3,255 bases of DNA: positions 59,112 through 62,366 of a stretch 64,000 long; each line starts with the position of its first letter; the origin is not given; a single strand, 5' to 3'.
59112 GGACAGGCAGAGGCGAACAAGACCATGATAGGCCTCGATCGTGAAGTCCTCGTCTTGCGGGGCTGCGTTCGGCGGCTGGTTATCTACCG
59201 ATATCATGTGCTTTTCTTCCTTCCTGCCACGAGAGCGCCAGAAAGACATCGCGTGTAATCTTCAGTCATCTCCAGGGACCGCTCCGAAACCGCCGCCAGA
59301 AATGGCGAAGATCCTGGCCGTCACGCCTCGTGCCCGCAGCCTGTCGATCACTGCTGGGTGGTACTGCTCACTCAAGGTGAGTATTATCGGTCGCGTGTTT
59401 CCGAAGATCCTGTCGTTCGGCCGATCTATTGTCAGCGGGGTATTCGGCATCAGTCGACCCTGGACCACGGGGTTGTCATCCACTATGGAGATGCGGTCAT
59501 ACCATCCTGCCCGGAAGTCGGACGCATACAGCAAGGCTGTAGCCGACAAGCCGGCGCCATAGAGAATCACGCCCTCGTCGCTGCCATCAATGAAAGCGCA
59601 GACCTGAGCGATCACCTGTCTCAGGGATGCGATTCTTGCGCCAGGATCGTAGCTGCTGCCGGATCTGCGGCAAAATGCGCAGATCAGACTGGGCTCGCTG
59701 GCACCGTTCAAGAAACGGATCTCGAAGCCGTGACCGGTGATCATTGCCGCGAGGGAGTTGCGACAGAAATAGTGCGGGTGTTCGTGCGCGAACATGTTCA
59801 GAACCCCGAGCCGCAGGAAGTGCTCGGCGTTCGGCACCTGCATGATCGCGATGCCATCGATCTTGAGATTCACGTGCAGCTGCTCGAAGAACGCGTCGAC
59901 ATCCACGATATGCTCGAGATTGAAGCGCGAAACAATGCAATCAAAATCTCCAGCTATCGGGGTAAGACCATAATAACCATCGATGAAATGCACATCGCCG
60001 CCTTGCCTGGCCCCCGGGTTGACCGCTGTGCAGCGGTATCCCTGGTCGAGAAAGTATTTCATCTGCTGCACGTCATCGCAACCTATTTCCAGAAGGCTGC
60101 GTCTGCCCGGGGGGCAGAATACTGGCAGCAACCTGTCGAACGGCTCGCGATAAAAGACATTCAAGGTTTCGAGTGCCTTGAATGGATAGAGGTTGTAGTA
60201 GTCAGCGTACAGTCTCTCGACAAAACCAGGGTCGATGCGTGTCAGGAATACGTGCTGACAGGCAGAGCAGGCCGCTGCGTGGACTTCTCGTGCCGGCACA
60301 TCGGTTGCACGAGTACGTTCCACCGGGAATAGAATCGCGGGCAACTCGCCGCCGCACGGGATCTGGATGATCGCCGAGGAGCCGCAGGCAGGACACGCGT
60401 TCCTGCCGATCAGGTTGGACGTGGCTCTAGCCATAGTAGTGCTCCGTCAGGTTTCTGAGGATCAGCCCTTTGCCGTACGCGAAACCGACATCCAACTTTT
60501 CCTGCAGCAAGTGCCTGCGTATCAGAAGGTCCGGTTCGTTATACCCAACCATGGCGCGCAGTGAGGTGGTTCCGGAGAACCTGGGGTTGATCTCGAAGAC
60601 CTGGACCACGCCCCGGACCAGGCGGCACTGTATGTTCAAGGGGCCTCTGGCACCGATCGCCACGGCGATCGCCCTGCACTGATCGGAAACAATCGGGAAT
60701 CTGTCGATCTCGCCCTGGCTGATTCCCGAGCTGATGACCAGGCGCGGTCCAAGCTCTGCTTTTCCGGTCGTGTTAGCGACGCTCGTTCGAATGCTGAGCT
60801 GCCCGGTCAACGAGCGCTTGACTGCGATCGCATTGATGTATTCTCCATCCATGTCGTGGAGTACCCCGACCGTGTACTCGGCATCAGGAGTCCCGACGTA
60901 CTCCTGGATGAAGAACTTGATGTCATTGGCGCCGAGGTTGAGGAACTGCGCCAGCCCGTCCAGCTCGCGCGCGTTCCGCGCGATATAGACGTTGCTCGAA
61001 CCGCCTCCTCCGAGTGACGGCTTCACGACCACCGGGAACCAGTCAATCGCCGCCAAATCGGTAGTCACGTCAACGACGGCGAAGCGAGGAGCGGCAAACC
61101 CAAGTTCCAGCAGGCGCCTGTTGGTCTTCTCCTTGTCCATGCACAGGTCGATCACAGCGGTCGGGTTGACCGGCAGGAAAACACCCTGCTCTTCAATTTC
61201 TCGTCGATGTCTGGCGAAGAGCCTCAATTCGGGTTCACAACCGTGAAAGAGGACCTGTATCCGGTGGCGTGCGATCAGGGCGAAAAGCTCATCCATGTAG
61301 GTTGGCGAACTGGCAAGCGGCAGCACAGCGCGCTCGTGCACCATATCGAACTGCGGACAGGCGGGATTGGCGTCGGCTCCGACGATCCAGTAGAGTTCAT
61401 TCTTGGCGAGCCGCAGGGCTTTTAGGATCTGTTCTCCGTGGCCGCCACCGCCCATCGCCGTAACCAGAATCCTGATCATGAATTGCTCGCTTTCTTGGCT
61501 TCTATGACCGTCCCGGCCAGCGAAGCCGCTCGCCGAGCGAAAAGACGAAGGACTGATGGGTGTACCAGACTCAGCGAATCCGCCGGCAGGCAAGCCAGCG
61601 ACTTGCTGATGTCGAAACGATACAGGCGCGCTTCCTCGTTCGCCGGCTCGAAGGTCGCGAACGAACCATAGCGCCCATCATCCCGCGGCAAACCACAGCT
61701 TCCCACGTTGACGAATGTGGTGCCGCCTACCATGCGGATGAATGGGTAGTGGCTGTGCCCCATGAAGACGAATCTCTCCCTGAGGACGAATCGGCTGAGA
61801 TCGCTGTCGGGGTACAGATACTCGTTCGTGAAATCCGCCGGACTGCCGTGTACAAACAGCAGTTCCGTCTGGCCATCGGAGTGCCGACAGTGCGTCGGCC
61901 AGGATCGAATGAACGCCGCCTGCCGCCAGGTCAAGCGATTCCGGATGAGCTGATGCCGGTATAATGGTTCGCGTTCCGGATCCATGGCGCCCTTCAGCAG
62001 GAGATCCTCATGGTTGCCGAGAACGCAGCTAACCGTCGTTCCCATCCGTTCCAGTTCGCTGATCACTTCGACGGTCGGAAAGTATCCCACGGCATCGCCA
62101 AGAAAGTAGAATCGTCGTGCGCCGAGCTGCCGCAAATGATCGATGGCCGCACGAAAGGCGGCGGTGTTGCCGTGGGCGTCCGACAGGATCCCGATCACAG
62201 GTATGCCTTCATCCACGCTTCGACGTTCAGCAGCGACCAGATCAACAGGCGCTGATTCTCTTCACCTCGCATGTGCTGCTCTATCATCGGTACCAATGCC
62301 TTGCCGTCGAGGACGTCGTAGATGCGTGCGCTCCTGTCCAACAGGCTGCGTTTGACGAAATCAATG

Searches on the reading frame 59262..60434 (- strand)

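Call 21: search_protein_families(library=pfam, proteins=[window:59262-60434:-], max_evalue=0.001)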
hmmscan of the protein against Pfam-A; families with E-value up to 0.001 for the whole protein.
window:59262-60434:- (390 aa): 2 families
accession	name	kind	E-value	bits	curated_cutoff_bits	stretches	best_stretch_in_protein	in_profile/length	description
PF13489.12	Methyltransf_23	-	2.5e-14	53.8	27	1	94-239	8-161/164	Methyltransferase domain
PF08241.18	Methyltransf_11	-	0.00042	21.3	21.2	0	115-197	1-94/95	Methyltransferase domain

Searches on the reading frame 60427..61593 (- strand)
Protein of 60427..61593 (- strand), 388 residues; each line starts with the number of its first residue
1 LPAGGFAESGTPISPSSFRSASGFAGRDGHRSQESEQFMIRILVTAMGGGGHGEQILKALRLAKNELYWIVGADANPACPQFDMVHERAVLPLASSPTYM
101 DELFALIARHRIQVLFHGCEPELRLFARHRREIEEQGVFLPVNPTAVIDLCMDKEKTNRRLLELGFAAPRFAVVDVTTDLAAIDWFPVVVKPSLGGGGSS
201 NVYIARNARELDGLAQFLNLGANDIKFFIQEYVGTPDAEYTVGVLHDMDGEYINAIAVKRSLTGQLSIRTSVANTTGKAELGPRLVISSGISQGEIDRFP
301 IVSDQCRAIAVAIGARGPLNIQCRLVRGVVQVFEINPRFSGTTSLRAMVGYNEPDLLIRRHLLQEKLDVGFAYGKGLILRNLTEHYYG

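Call 21: search_protein_families(library=pfam, proteins=[window:60427-61593:-], max_evalue=0.001)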
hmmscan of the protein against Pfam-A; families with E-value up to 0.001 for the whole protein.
window:60427-61593:- (388 aa): 4 families
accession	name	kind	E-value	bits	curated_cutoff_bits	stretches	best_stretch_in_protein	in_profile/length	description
PF15632.11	ATPgrasp_Ter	-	5.8e-11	42.7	29.1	1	297-366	44-113/131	ATP-grasp in the biosynthetic pathway with Ter operon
PF21360.3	PylC-like_N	-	5.9e-09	36.4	27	1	54-138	8-93/96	PylC-like, N-terminal domain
PF02786.22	CPSase_L_D2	-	4.1e-05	23.6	19.8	0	177-345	30-186/211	Carbamoyl-phosphate synthase L chain, ATP binding domain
PF02655.19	ATP-grasp_3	-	0.00039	21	23.2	0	151-342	1-160/160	ATP-grasp domain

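Call 30: find_encoding_contigs(protein=window:60427-61479:-, flank=10000, max_places=2)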
Protein window:60427-61479:- (350 aa): 23 contigs read that carry it; 2 places shown.
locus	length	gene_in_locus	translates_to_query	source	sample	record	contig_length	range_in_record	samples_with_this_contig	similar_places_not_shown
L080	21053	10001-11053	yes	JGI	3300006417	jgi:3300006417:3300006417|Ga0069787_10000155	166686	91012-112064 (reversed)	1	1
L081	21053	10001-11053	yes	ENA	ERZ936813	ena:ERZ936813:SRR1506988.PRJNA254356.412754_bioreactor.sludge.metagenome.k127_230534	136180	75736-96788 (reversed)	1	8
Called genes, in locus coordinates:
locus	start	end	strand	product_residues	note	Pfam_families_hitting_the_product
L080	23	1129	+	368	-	PF00155:Aminotran_1_2 (weak), PF01041:DegT_DnrJ_EryC1, PF01053:Cys_Met_Meta_PP, PF01212:Beta_elim_lyase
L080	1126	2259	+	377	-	PF02350:Epimerase_2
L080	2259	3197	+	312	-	PF01073:3Beta_HSD (weak), PF01370:Epimerase, PF02719:Polysacc_synt_2, PF04321:RmlD_sub_bind, PF05368:NmrA (faint), PF13460:NAD_binding_10, PF16363:GDP_Man_Dehyd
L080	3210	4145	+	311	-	PF01370:Epimerase, PF02719:Polysacc_synt_2, PF04321:RmlD_sub_bind, PF07993:NAD_binding_4 (faint), PF16363:GDP_Man_Dehyd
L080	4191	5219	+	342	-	PF01073:3Beta_HSD, PF01370:Epimerase, PF16363:GDP_Man_Dehyd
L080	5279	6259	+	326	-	-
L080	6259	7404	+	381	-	PF01041:DegT_DnrJ_EryC1, PF00155:Aminotran_1_2 (weak)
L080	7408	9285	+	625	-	PF13522:GATase_6, PF13537:GATase_7, PF00733:Asn_synthase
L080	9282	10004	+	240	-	PF00149:Metallophos, PF12850:Metallophos_2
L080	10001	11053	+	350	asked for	PF21360:PylC-like_N, PF15632:ATPgrasp_Ter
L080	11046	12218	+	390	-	PF13489:Methyltransf_23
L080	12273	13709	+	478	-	-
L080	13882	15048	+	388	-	PF00551:Formyl_trans_N, PF13302:Acetyltransf_3, PF13420:Acetyltransf_4, PF13523:Acetyltransf_8 (weak)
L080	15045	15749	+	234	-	PF08889:WbqC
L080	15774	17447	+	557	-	-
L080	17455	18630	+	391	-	PF00005:ABC_tran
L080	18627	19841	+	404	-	PF00005:ABC_tran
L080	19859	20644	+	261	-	PF01061:ABC2_membrane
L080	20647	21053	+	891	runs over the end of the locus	PF13524:Glyco_trans_1_2 (weak), PF13692:Glyco_trans_1_4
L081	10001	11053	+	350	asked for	PF21360:PylC-like_N, PF15632:ATPgrasp_Ter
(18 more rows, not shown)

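Call 39: search_solved_structures(query=L080:2259-3197:+, max_evalue=1e-10)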
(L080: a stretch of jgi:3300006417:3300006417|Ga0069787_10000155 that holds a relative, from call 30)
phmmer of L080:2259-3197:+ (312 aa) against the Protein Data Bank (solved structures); distinct sequences matched with E-value up to 1e-10: 22.
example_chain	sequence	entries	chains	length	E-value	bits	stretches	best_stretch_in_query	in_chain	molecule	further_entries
2q1w_A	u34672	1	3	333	9.5e-157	524.2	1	2-309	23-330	Putative nucleotide sugar epimerase/ dehydratase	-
2pzk_A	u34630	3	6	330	4e-71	243.1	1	1-307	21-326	Putative nucleotide sugar epimerase/ dehydratase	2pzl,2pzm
2p5u_A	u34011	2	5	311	1.6e-27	99.9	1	1-268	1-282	UDP-glucose 4-epimerase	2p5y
4zrm_A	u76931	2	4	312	1.6e-27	99.9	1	1-296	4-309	UDP-glucose 4-epimerase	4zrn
7ys8_A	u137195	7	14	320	2.7e-26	95.8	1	1-257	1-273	UDP-glucose 4-epimerase | UDP-glucose 4-epimerase along with EC 5.1.3.2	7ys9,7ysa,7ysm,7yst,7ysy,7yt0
6wjb_A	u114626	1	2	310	1.7e-22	83.3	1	2-222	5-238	NAD-dependent epimerase/dehydratase family protein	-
6wj9_A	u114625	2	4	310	8e-22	81.2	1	2-222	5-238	NAD-dependent epimerase/dehydratase family protein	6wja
6dnt_A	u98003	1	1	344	1.4e-19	73.8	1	3-244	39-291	NAD-dependent epimerase/dehydratase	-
3ehe_A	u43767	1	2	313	1e-16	64.4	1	3-243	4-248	UDP-glucose 4-epimerase (GalE-1)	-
8wxk_A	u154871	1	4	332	6.7e-16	61.7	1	3-170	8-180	UDP-glucose 4-epimerase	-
3icp_A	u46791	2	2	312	3e-15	59.6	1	1-212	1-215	NAD-dependent epimerase/dehydratase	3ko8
2c20_A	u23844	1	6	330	1.4e-13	54.1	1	3-171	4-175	UDP-GLUCOSE 4-EPIMERASE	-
2pzj_A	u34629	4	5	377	8.4e-13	51.5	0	3-122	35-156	Putative nucleotide sugar epimerase/ dehydratase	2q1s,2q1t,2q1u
8vr2_A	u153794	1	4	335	2.1e-12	50.3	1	2-241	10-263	NAD-dependent epimerase/dehydratase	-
7k3p_A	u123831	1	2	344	2.8e-12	49.8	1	2-152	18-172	UDP-glucose 4-epimerase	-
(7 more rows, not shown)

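Call 40: search_solved_structures(query=L080:3210-4145:+, max_evalue=1e-10)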
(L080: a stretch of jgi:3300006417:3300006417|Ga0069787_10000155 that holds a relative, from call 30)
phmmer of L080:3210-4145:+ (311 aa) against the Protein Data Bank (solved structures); distinct sequences matched with E-value up to 1e-10: 64 (the best 60 are shown).
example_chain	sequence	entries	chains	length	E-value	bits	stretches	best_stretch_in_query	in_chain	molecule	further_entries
2pzk_A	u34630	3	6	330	4.1e-148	496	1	1-308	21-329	Putative nucleotide sugar epimerase/ dehydratase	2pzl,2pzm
2q1w_A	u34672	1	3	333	7.4e-70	238.9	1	2-306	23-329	Putative nucleotide sugar epimerase/ dehydratase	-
2p5u_A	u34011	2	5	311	1e-31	113.6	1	1-292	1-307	UDP-glucose 4-epimerase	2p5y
7ys8_A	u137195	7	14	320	7.5e-30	107.5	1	1-293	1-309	UDP-glucose 4-epimerase | UDP-glucose 4-epimerase along with EC 5.1.3.2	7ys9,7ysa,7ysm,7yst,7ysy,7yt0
4zrm_A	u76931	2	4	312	1.1e-27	100.4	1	1-294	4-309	UDP-glucose 4-epimerase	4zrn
3icp_A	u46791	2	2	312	2.2e-27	99.4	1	1-288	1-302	NAD-dependent epimerase/dehydratase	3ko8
3ehe_A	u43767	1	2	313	1.4e-24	90.2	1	3-287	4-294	UDP-glucose 4-epimerase (GalE-1)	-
3aw9_A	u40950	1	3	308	6.3e-22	81.5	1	1-288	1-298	NAD-dependent epimerase/dehydratase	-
6wjb_A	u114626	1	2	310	2.4e-21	79.6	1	2-235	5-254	NAD-dependent epimerase/dehydratase family protein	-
4lk3_A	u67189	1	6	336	6.7e-21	78.1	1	2-294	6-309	UDP-glucuronic acid decarboxylase 1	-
4gll_A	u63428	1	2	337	9e-21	77.7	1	2-294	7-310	UDP-glucuronic acid decarboxylase 1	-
2b69_A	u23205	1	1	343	1.1e-20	77.5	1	2-294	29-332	UDP-glucuronate decarboxylase 1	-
4m55_A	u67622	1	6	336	1.1e-20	77.5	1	2-294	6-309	UDP-glucuronic acid decarboxylase 1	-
6wj9_A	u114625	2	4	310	1.2e-20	77.3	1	2-235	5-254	NAD-dependent epimerase/dehydratase family protein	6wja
8wxk_A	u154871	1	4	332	2.3e-20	76.3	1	3-151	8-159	UDP-glucose 4-epimerase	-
2pzj_A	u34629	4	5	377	3.3e-13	52.9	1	3-292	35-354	Putative nucleotide sugar epimerase/ dehydratase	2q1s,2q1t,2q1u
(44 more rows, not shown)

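Call 41: search_solved_structures(query=L080:4191-5219:+, max_evalue=1e-10)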
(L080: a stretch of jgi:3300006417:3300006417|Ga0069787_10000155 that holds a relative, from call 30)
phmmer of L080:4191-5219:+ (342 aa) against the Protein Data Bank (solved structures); distinct sequences matched with E-value up to 1e-10: 73 (the best 60 are shown).
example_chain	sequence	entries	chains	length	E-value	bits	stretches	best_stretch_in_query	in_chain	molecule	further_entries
2pzj_A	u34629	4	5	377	3.1e-138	463.3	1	2-341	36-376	Putative nucleotide sugar epimerase/ dehydratase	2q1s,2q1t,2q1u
6pmh_A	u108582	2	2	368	3.7e-63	216.5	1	2-329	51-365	UDP-glucose 4-epimerase related protein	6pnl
4zrm_A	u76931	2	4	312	2.1e-35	125.3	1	2-320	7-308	UDP-glucose 4-epimerase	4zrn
6wjb_A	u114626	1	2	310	7e-31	110.4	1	2-314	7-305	NAD-dependent epimerase/dehydratase family protein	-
6wj9_A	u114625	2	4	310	9.6e-31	109.9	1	2-314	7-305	NAD-dependent epimerase/dehydratase family protein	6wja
6dnt_A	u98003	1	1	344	1.4e-29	106.1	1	2-319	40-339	NAD-dependent epimerase/dehydratase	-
7ys8_A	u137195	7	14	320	1.1e-27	100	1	2-320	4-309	UDP-glucose 4-epimerase | UDP-glucose 4-epimerase along with EC 5.1.3.2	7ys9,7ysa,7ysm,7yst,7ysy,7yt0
8shh_A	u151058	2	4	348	2e-27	99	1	2-324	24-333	dTDP-glucose 4,6-dehydratase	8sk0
1r6d_A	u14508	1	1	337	2.7e-27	98.6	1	1-324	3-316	TDP-glucose-4,6-dehydratase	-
1r66_A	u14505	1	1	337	3e-27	98.4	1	1-324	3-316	TDP-glucose-4,6-dehydratase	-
6bwl_A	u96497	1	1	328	2.2e-25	92.3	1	2-322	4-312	Pal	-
2p5u_A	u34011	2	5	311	1.1e-23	86.8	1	2-318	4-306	UDP-glucose 4-epimerase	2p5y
6bi4_A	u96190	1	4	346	9.7e-23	83.6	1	2-324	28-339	dTDP-glucose 4,6-dehydratase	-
8vr2_A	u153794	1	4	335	2.2e-22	82.5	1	2-323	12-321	NAD-dependent epimerase/dehydratase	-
6k0g_A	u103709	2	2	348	5.5e-22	81.2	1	2-323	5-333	UDP-glucose 4-epimerase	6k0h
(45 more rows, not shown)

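Call 71: search_solved_structures(query=L080:23-1129:+, max_evalue=1e-40)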
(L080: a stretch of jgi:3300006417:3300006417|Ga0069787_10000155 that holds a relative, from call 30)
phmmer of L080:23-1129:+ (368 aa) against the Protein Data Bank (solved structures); distinct sequences matched with E-value up to 1e-40: 27.
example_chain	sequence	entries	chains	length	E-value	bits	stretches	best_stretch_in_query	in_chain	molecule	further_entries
3nyu_A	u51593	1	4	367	2.7e-130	437.8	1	3-364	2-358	Aminotransferase WbpE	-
3nu7_A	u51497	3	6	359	3.4e-130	437.4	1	3-364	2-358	Aminotransferase WbpE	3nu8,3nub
3nys_A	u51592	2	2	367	2e-129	434.9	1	3-364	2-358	Aminotransferase WbpE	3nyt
8e75_A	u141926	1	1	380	4.1e-124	417.4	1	3-353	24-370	DegT/DnrJ/EryC1/StrS aminotransferase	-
8e77_A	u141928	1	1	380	4.1e-124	417.4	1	3-353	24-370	DegT/DnrJ/EryC1/StrS aminotransferase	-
4qgr_A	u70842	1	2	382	4.1e-93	315.5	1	3-362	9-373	DegT/DnrJ/EryC1/StrS aminotransferase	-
2oga_A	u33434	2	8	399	7.8e-89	301.4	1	3-360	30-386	Transaminase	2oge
7b0d_A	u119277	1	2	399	7.2e-86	291.7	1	3-354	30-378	Glutamine--scyllo-inositol transaminase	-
3frk_A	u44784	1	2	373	4.1e-68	233.3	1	1-352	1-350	QdtB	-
3bn1_A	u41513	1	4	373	9.7e-62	212.3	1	35-366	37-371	Perosamine synthetase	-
3dr7_A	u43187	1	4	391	1.1e-61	212.1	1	35-366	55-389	Putative perosamine synthetase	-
3dr4_A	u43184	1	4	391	5e-61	210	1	35-366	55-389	Putative perosamine synthetase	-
7n63_A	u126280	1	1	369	6.9e-59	202.9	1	3-354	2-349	Putative aminotransferase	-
5u1z_A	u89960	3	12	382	2.2e-55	191.4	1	21-355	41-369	Putative aminotransferase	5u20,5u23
5u21_A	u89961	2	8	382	1.5e-54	188.6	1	21-355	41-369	Putative aminotransferase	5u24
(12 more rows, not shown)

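Call 72: search_solved_structures(query=L080:6259-7404:+, max_evalue=1e-40)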
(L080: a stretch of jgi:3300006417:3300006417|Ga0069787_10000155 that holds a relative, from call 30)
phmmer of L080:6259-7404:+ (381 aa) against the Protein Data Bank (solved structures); distinct sequences matched with E-value up to 1e-40: 30.
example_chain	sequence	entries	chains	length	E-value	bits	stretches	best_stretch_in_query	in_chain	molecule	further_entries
8sng_A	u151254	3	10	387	2.5e-79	270.3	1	7-380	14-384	UDP-4-amino-4-deoxy-L-arabinose--oxoglutarate aminotransferase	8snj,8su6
3bn1_A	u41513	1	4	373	2.2e-78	267.2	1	3-379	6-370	Perosamine synthetase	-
3dr7_A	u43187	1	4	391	2.6e-78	267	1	3-379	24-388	Putative perosamine synthetase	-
3dr4_A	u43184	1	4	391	1.9e-77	264.1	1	3-379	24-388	Putative perosamine synthetase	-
1mdo_A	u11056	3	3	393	1.1e-74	255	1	6-380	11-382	ArnB aminotransferase | UDP-4-amino-4-deoxy-L-arabinose--oxoglutarate aminotransferase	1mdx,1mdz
4oca_A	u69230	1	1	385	9.4e-74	252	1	6-380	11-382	UDP-4-amino-4-deoxy-L-arabinose--oxoglutarate aminotransferase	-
4lc3_A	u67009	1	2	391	4.3e-60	207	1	5-380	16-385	Putative UDP-4-amino-4-deoxy-l-arabinose--oxoglutarate aminotransferase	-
9bgp_A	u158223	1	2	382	3.4e-54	187.6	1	13-378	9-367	aminotransferase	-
7b0m_AAA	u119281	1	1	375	1.3e-53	185.7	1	10-324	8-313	Sugar aminotransferase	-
5uid_A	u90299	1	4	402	1.6e-53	185.3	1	6-374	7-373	Aminotransferase TlmJ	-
9bgr_A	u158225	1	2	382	2.4e-53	184.8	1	13-378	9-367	aminotransferase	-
8gyh_B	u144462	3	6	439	1.2e-51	179.2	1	35-301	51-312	DegT/DnrJ/EryC1/StrS family aminotransferase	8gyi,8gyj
8vr3_A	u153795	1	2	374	2.6e-49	171.5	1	6-380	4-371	DegT/DnrJ/EryC1/StrS aminotransferase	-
8vr5_A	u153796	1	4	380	3.2e-49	171.2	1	7-380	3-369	DegT/DnrJ/EryC1/StrS aminotransferase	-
7l7x_AAA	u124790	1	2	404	1.2e-48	169.4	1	33-377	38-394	DegT/DnrJ/EryC1/StrS aminotransferase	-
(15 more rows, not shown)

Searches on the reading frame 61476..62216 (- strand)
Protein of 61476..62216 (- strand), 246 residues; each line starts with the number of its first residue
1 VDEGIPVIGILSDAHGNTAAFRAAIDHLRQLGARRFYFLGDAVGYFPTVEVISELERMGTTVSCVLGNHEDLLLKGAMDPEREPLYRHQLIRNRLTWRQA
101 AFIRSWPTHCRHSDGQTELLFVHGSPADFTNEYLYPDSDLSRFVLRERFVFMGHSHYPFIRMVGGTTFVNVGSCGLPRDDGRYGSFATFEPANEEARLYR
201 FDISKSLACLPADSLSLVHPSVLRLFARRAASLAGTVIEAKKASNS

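Call 21: search_protein_families(library=pfam, proteins=[window:61476-62216:-], max_evalue=0.001)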
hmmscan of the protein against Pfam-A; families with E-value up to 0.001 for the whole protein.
window:61476-62216:- (246 aa): 2 families
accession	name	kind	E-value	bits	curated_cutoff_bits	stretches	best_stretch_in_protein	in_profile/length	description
PF12850.12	Metallophos_2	-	4.6e-20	72.6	27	1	8-191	3-151/154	Calcineurin-like phosphoesterase superfamily domain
PF00149.33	Metallophos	-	4.5e-11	44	21.5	1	8-133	3-132/191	Calcineurin-like phosphoesterase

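Call 29: find_encoding_contigs(protein=window:61476-62216:-, flank=10000, max_places=2)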
Protein window:61476-62216:- (246 aa): no gene with exactly this product is on record in the collection.
